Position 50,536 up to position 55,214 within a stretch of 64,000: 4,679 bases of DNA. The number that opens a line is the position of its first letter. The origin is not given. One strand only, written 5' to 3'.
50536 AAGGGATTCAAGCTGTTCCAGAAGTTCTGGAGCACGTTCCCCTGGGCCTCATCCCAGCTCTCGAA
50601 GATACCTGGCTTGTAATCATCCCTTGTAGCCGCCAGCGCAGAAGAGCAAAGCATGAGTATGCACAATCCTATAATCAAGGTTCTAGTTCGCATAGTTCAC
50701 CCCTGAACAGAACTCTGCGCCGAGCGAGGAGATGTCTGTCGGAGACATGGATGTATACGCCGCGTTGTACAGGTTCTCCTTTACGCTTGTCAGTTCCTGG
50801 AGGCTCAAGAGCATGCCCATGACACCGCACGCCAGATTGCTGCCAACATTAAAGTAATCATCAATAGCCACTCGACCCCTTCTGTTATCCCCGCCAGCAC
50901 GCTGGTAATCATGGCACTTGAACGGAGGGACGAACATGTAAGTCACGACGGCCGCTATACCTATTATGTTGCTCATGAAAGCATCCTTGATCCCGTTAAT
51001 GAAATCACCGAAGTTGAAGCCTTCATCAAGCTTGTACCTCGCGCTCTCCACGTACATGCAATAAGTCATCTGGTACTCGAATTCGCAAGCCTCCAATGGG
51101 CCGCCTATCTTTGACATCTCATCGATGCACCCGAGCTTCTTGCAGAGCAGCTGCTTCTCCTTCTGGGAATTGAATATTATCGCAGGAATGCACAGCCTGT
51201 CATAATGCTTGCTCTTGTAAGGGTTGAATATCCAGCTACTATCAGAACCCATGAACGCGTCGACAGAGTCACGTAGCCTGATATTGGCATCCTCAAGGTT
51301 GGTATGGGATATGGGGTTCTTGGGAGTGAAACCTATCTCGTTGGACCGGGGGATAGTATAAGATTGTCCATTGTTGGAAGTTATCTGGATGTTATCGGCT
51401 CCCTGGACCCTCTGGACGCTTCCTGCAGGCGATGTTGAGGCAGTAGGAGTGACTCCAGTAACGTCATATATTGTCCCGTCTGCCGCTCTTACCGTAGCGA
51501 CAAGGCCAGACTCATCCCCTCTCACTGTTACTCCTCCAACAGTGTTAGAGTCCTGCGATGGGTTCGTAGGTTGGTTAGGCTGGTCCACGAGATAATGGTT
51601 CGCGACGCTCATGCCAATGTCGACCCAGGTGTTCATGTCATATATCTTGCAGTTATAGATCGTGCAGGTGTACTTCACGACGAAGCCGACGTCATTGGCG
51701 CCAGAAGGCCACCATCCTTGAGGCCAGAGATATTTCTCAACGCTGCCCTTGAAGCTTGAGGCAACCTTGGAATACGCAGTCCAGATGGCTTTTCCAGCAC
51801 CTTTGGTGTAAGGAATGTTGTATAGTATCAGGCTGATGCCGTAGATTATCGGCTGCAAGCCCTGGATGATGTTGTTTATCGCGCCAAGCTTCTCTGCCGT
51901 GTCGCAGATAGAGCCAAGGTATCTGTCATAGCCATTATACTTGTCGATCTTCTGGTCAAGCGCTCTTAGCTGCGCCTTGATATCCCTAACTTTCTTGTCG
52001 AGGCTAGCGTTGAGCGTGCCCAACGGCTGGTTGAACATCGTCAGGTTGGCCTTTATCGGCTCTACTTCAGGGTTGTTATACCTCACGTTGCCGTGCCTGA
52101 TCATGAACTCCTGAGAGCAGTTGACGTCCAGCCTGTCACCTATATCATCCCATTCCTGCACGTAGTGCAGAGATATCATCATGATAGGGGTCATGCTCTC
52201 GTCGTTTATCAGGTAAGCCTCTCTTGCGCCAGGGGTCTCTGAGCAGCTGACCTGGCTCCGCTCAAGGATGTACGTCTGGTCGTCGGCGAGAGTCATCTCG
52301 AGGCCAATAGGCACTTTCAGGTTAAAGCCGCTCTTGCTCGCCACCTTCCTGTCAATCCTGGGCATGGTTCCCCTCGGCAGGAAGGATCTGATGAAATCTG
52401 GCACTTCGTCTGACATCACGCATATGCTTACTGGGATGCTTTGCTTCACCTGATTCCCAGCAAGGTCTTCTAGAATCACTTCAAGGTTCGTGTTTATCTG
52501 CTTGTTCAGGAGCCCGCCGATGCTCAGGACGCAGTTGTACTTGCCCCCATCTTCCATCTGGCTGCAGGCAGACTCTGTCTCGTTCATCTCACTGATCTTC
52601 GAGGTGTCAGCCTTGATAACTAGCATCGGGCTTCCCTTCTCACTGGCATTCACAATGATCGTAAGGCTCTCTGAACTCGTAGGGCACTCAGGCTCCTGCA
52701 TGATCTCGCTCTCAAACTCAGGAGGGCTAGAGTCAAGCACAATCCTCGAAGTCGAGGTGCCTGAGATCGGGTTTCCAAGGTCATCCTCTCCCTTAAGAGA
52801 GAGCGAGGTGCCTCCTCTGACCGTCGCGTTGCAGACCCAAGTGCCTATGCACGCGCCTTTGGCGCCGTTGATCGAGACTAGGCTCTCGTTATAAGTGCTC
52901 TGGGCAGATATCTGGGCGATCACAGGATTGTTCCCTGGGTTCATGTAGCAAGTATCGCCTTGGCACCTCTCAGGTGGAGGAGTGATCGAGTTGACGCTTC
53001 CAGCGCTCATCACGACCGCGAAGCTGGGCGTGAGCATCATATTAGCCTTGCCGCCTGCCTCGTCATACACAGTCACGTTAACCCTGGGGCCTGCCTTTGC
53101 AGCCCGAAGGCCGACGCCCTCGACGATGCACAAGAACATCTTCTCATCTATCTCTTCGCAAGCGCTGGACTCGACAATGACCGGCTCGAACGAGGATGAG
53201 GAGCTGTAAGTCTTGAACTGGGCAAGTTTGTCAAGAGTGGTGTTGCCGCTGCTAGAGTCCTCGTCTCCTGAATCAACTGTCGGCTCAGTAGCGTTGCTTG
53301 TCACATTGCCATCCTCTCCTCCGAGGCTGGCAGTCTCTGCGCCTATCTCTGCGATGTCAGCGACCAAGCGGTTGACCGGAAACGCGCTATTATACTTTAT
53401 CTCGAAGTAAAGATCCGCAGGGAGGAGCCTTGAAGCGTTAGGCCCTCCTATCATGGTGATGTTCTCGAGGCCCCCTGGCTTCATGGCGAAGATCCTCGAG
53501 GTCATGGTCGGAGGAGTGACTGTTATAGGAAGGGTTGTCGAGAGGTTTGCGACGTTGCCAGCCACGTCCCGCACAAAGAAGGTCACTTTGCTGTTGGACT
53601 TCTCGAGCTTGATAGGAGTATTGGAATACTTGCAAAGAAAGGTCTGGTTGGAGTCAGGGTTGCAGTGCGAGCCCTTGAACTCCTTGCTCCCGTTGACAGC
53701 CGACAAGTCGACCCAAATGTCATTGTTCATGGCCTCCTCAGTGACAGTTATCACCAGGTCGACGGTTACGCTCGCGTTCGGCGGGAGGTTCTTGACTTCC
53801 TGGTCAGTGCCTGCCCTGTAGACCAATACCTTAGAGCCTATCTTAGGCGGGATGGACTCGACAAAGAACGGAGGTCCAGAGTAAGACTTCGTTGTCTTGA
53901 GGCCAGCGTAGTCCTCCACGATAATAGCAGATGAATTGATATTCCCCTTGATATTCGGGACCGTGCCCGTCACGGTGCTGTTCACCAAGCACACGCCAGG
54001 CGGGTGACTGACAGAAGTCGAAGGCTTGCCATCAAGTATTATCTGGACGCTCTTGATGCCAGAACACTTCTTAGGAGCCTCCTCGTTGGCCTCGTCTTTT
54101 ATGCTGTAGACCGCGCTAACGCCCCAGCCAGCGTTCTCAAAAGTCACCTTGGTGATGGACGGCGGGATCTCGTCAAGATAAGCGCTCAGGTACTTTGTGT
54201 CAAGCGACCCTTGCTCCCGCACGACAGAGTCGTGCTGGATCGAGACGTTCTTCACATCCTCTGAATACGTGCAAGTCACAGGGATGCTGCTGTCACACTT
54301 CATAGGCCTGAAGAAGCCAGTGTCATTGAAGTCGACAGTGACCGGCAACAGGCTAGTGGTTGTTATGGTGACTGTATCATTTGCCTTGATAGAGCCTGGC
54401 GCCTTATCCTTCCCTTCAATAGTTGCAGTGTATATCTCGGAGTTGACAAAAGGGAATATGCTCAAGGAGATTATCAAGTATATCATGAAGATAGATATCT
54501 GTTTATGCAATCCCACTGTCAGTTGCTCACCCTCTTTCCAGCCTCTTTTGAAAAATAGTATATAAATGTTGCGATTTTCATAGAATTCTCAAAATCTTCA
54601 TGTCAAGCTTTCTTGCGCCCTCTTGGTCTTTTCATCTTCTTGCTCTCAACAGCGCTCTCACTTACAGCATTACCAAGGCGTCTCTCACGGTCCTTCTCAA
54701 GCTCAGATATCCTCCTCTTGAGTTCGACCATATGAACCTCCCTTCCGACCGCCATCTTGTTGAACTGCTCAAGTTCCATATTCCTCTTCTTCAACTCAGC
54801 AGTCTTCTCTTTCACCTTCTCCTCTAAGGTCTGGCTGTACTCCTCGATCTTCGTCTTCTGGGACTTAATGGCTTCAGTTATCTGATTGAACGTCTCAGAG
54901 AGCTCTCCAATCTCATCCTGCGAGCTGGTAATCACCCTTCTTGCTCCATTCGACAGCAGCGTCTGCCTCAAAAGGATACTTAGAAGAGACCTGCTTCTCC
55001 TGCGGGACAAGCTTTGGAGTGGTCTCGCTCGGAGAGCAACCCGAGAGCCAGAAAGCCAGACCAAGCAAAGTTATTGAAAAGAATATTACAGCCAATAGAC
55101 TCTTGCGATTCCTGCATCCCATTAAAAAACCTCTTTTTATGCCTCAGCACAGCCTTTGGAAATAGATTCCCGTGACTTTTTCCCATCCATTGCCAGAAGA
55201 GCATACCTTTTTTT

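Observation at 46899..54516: Tightly coupled four-gene envelope operon: candidate undescribed attachment or fusion apparatus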

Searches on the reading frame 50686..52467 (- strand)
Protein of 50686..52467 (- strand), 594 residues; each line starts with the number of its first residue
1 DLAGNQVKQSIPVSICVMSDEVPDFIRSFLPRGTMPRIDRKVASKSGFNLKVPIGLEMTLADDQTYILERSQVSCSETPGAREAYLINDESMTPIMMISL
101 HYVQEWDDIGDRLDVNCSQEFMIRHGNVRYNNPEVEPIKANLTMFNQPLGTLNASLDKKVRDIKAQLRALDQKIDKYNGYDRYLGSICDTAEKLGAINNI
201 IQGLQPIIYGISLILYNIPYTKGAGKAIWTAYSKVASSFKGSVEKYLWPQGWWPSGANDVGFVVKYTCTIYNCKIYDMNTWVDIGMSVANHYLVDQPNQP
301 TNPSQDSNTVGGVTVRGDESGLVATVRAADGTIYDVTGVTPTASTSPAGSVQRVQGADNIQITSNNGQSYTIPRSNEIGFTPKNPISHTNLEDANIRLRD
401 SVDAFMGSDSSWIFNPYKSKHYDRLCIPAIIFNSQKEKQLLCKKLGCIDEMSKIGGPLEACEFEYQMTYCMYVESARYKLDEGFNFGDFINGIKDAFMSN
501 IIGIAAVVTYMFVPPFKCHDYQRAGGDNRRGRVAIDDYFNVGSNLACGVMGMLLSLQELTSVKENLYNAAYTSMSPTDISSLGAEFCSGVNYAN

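Call 32: find_homologous_proteins(query=A4, max_evalue=0.001)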
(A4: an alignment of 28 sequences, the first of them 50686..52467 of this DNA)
Query A4 (28 sequences) (594 aa, profile of the alignment): 23 proteins with E <= 0.001 among 8000 candidates.
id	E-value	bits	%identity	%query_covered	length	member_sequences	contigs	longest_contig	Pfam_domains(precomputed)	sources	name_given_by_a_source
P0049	8.6e-159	548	44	56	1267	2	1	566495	-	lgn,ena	-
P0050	8.9e-159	548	38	100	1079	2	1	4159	-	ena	-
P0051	3.3e-154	533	34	100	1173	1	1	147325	-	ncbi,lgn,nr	ncbi:hypothetical protein JW756_00725 [Candidatus Woesearchaeota archaeon]|nr:hypothetical protein [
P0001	3.0e-150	520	100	100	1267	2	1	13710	-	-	-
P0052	3.3e-146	506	48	49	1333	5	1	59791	-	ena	-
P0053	6.6e-137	476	47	49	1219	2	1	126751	-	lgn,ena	-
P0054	1.4e-136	474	43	49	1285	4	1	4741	-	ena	-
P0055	1.5e-131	458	46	52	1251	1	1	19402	-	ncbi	ncbi:MAG: hypothetical protein V1866_07465 [archaeon]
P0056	3.1e-130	453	41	49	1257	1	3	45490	-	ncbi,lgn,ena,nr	ncbi:MAG: hypothetical protein KKF46_06775 [Nanoarchaeota archaeon]|nr:hypothetical protein [Nanoarc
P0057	1.6e-128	448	38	100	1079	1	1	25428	-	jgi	-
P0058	6.6e-125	436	42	49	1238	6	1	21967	-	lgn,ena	-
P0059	1.3e-124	435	43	49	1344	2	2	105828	-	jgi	jgi:hypothetical protein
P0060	1.1e-122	429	35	56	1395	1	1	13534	-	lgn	-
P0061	2.1e-115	405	34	100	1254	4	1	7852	-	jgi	-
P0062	4.1e-115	404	35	100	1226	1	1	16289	-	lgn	-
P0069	1.4e-20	92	35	8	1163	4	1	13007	-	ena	-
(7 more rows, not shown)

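Call 47: predict_structure(alignment_id=A5)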
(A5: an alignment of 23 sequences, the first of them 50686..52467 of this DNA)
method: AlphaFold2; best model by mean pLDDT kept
length: 594 residues; sequences in the alignment: 23
mean_pLDDT: 68.8   pTM: 0.48
mean pLDDT of the five models: 68.8, 65.3, 65.2, 63.0, 61.5
residues with pLDDT >= 90: 64; 70-90: 246; 50-70: 145; < 50: 139
segments of 3 or more residues with pLDDT < 50: 10-15, 297-323, 335-364, 366-412, 524-534, 580-584
pLDDT, mean of each block of 10 residues (from residue 1): 57 52 84 88 76 93 89 93 91 93 86 93 85 91 71 72 89 87 87 83 77 82 83 82 84 78 88 78 74 55 39 43 52 45 33 37 44 36 32 44 45 64 76 86 87 77 82 61 57 63 63 62 47 49 66 66 63 50 54 57
secondary structure, 60 per line:
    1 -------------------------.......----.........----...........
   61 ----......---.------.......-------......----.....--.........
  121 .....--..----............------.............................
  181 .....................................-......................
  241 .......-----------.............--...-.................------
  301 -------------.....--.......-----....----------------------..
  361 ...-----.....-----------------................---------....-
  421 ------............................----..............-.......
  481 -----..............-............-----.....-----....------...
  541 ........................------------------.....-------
elements in order: E26-32 E37-39 H40-45 E50-60 E65-70 E81-87 E95-100 H105-109 E112-125 E134-145 H152-217 H219-247 H259-271 H278-294 E314-318 E321-327 E333-336 E359-363 E369-373 H391-406 H427-454 H459-472 H475-480 H486-499 H501-512 H518-522 H528-531 H538-564 H583-587

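Call 51: fold_search(model_id=the predicted structure, library=pdb)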
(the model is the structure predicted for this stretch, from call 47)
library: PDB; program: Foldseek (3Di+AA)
matches with E <= 10: 660; with E <= 0.001: 0
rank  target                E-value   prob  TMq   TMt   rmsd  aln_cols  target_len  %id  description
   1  4ole_A                3.0e-02  0.82  0.08  0.29  11.4       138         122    9  Crystal structure of a neighbor of BRCA1 gene 1 (NBR1) from Homo sapiens at 2.52 A resolution (released 2014-02-19)
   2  9q9i_A                6.6e-02  0.21  0.08  0.10  31.1       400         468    8  Cryo-EM structure of human Mre11-Rad50-Nbs1 complex bound to DNA (released 2025-10-01)
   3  7qnb_B                7.2e-02  0.23  0.11  0.17  26.1       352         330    8  Cryo-EM structure of human full-length beta3gamma2 GABA(A)R in complex with GABA and nanobody Nb25 (released 2022-04-13)
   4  3rhw_A                7.2e-02  0.15  0.09  0.14  27.2       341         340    9  C. elegans glutamate-gated chloride channel (GluCl) in complex with Fab and ivermectin (released 2011-05-25)
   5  8uwc                  7.5e-02  0.72  0.10  0.12   7.4       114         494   11  Site-one protease without SPRING (released 2024-07-10)
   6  8gce_A                7.5e-02  0.44  0.09  0.07  14.8       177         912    9  The Extracellular Domain of Integrin AlphaIIbBeta3 in Intermediate State (released 2024-03-06)
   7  9fau_C                8.3e-02  0.23  0.10  0.15  26.7       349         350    7  CryoEM structure of human full-length beta3gamma2 GABA(A) receptor in complex with GARLH4, the TMD of Neuroligin2 and  (released 2025-07-02)
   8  9q9h_B                9.5e-02  0.57  0.13  0.15  31.8       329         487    9  Cryo-EM structure of human Mre11-Rad50 complex bound to DNA (released 2025-10-01)
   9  9hnt_C                9.5e-02  0.18  0.10  0.15  26.9       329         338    7  a5b3 GABAAR bound to Etomidate, GABA, and Mb25 in a desensitized state in saposin nanodiscs (released 2025-12-24)
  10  9siq_A                1.1e-01  0.16  0.09  0.14  25.9       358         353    8  Structure of the honeybee GABAA RDL receptor with Chrodrimanin B (released 2026-02-11)
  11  8egx_B                1.3e-01  0.84  0.12  0.16   7.1       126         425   10  Complex of Fat4(EC1-4) bound to Dchs1(EC1-4) (released 2023-02-22)
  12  4uid_B                1.3e-01  0.99  0.12  0.35   5.1       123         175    6  Crystal structure of the S-layer protein SbsC domains 4 and 5 (released 2016-04-13)
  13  2okm                  1.4e-01  0.23  0.09  0.24  14.8       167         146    9  Crystal structure of ACE19, the collagen binding subdomain of Enterococcus faecalis surface protein ACE (released 2008-01-22)
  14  4nup_A                1.5e-01  0.89  0.11  0.26   7.3       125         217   10  Crystal structure of mouse N-cadherin EC1-2 with AA insertion between residues 2 and 3 (released 2014-09-24)
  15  7sg0_E                1.5e-01  0.60  0.11  0.21   8.4       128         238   12  W316 TCR in complex with HLA-DQ2-omega1 (released 2022-02-23)
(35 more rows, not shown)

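Call 55: search_solved_structures(query=A5, max_evalue=1)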
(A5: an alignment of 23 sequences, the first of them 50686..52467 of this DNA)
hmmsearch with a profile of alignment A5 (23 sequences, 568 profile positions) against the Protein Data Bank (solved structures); distinct sequences matched with E-value up to 1: 8.
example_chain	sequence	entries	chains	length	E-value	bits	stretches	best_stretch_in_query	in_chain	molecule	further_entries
2lch_A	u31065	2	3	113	0.11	14.1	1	149-241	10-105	Protein OR38 | computationally designed four-helix bundle protein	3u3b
8h9e_J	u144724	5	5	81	0.17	13.4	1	145-183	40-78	ATPase inhibitor, mitochondrial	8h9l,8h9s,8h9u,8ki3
8ek4_A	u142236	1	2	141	0.28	12.8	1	147-245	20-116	Ice-binding protein TIP-99a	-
1a92_A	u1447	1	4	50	0.36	12.4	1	155-187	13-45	DELTA ANTIGEN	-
8x7z_A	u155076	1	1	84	0.4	12.2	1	141-210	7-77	HR1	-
9b0x_J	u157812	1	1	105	0.58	11.7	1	145-177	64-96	ATP synthase inhibitory factor 1, IF1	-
1ohh_H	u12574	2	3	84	0.76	11.3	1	144-181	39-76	ATPase inhibitor, mitochondrial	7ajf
8ur7_A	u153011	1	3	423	0.84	11.2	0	154-226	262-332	Trimer head HA,Hemagglutinin HA1 chain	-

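Call 58: fold_search(model_id=the predicted structure, library=viral)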
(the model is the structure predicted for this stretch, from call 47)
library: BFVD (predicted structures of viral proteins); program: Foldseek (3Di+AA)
matches with E <= 10: 242; with E <= 0.001: 0
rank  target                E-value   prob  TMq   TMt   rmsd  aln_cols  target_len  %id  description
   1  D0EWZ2                1.4e-02  0.92  0.11  0.19  17.2       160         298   14  33.6 kDa protein 2c [Tobacco rattle virus]
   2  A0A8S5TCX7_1          5.8e-02  0.98  0.13  0.06   5.8       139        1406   11  Tail protein [Myoviridae sp. ctK5o5]
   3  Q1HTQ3                5.8e-02  0.38  0.12  0.19  32.5       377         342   10  Leukocyte surface antigen CD47 [Squirrelpox virus]
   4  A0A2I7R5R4            1.2e-01  0.47  0.09  0.26   8.3       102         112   16  (no name in the UniProt tables at hand)
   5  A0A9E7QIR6            1.2e-01  0.28  0.12  0.10  36.3       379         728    6  (no name in the UniProt tables at hand)
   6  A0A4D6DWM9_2          1.3e-01  0.82  0.10  0.05   6.1       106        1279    9  Uncharacterized protein [Edwardsiella phage pEt-SU]
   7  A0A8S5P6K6            1.3e-01  0.69  0.12  0.13   7.5       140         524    6  Baseplate wedge protein [Myoviridae sp. ctzzS20]
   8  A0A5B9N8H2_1          1.4e-01  0.35  0.13  0.08  27.9       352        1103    8  (no name in the UniProt tables at hand)
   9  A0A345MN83            1.7e-01  0.87  0.13  0.11   7.9       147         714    9  (no name in the UniProt tables at hand)
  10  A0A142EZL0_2          1.9e-01  0.90  0.11  0.08   5.6       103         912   10  (no name in the UniProt tables at hand)
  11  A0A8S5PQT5            2.1e-01  0.66  0.11  0.25   7.5       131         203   10  Uncharacterized protein [Podoviridae sp. ct8dV2]
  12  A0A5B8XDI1            2.2e-01  0.18  0.08  0.15  18.0       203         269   11  Uncharacterized protein [Mortimer virus]
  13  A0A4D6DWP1            2.7e-01  0.87  0.13  0.27   6.1       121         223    4  Uncharacterized protein [Edwardsiella phage pEt-SU]
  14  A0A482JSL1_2          2.7e-01  0.18  0.10  0.05  34.9       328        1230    9  (no name in the UniProt tables at hand)
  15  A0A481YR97            2.8e-01  0.60  0.06  0.08  13.4       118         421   19  Uncharacterized protein [Marseillevirus LCMAC101]
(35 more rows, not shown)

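Call 66: search_protein_representatives(alignment_id=A5)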
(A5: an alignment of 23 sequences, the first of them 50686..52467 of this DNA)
Query: 23 sequences, 568 profile positions. Proteins with E-value up to 0.001 (for the whole library): 1186; up to 1e-10: 832; up to 1e-30: 239. The best 150 are listed.
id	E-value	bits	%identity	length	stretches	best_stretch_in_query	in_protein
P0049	1.6e-239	812.6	-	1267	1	1-567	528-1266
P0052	5.1e-231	784.5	-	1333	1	1-564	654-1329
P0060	8.8e-216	734.2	-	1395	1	1-565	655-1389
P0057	1.1e-215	733.9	-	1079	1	1-567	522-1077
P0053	2.1e-215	732.9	-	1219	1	1-566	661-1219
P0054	5.9e-215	731.4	-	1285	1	1-566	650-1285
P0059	4.5e-209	712.0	-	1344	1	1-566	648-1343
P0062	4.7e-200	682.2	-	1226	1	1-567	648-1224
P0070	3.2e-179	613.4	-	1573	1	1-567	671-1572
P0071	1.4e-173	594.8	-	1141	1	1-566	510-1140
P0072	2.6e-165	567.5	-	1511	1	1-566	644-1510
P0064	2.8e-160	550.9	-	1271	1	1-563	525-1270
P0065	1.9e-144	498.7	-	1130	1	1-565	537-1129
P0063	2.3e-133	462.1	-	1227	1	1-567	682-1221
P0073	1.2e-126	439.9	-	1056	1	1-321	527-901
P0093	1.3e-105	370.4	-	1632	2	1-393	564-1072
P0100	7.6e-101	354.7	-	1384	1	1-561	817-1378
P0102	4.3e-98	345.6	-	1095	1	1-566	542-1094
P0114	1.8e-93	330.3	-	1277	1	1-566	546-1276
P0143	6.4e-79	282.3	-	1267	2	223-561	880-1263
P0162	1.8e-70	254.4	-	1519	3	1-213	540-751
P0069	2.4e-70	254.0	-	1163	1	4-562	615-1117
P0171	4.2e-67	243.3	-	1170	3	63-294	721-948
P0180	6.4e-65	236.1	-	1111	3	387-564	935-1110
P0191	1.2e-61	225.3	-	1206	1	1-482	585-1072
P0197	1.7e-60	221.5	-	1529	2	2-388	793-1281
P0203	8.9e-59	215.8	-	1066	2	1-275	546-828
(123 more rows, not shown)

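Call 68: list_cluster_members(proteins=[P0070, P0093, P0100, P0143, P0162, P0171, P0180, P0191, P0197, P0203])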
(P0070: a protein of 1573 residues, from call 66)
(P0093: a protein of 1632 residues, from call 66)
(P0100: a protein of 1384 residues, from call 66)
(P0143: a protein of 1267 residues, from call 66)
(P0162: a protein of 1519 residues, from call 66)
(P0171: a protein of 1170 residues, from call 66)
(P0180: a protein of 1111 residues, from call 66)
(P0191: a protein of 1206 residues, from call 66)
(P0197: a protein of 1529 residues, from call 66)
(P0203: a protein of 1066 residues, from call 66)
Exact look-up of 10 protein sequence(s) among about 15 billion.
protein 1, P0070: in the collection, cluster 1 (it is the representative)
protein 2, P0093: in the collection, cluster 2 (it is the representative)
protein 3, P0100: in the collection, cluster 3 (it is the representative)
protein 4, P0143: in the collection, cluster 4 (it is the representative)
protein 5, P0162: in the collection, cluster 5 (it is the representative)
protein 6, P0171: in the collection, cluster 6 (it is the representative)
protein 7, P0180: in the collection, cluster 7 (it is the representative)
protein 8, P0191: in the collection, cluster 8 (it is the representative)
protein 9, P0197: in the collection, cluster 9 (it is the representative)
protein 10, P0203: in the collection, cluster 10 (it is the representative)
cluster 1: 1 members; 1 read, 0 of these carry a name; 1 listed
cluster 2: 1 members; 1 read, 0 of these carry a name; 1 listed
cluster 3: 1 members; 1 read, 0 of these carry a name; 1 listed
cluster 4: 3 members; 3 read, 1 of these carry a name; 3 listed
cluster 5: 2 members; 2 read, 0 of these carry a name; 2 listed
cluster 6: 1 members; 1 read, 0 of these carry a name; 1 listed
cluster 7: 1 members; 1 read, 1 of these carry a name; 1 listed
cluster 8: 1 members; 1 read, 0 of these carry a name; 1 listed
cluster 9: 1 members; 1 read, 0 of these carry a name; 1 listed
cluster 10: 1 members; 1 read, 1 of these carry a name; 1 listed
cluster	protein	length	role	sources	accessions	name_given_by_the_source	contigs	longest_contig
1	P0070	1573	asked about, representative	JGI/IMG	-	-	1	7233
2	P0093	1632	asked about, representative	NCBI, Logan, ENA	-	-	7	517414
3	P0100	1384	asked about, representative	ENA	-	-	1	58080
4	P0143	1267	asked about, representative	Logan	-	-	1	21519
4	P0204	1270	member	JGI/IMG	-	hypothetical protein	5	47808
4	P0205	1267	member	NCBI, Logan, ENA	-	-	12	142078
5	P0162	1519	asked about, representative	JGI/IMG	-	-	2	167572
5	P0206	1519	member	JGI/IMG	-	-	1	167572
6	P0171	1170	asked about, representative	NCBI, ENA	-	-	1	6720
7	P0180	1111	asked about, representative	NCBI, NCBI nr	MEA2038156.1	MAG: hypothetical protein U9O94_11720 [Nanoarchaeota archaeon] | hypothetical protein [Nanoarchaeota archaeon]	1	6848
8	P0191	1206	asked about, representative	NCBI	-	-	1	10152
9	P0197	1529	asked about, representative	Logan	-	-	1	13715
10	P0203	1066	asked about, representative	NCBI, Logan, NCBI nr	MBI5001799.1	hypothetical protein HZC31_00270 [Candidatus Woesearchaeota archaeon] | hypothetical protein [Candidatus Woesearchaeota archaeon]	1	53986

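Call 100: find_encoding_contigs(protein=P0069, flank=10000, max_places=1)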
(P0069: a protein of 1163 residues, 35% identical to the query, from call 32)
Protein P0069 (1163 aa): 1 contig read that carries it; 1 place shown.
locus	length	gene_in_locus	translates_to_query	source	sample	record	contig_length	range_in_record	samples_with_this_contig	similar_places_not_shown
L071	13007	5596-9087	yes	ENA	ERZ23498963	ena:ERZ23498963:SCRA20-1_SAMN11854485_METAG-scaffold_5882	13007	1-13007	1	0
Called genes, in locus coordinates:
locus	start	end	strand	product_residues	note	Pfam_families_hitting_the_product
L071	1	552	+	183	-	?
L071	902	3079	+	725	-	PF00133:tRNA-synt_1, PF01921:tRNA-synt_1f (faint), PF09334:tRNA-synt_1g, PF01406:tRNA-synt_1e (weak), PF00133:tRNA-synt_1 (weak), PF19303:Anticodon_3, PF08264:Anticodon_1 (weak), PF01588:tRNA_bind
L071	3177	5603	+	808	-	-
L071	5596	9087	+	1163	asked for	-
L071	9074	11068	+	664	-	-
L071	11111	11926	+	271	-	-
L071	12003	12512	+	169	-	PF00254:FKBP_C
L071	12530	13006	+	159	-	?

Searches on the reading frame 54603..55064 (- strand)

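Call 40: search_protein_families(library=pfam, proteins=[window:54603-55064:-], max_evalue=0.01)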
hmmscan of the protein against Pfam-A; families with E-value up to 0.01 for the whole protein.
window:54603-55064:- (153 aa): 3 families
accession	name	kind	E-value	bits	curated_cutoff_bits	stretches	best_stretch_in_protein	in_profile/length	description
PF00672.30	HAMP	-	0.0015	19.2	25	1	44-66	29-51/53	HAMP domain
PF11932.13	DUF3450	-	0.0018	18.1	32.6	1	42-125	14-94/241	Protein of unknown function (DUF3450)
PF06810.17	Phage_scaffold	-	0.0021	18.5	35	1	52-140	9-100/170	Phage capsid assembly scaffolding protein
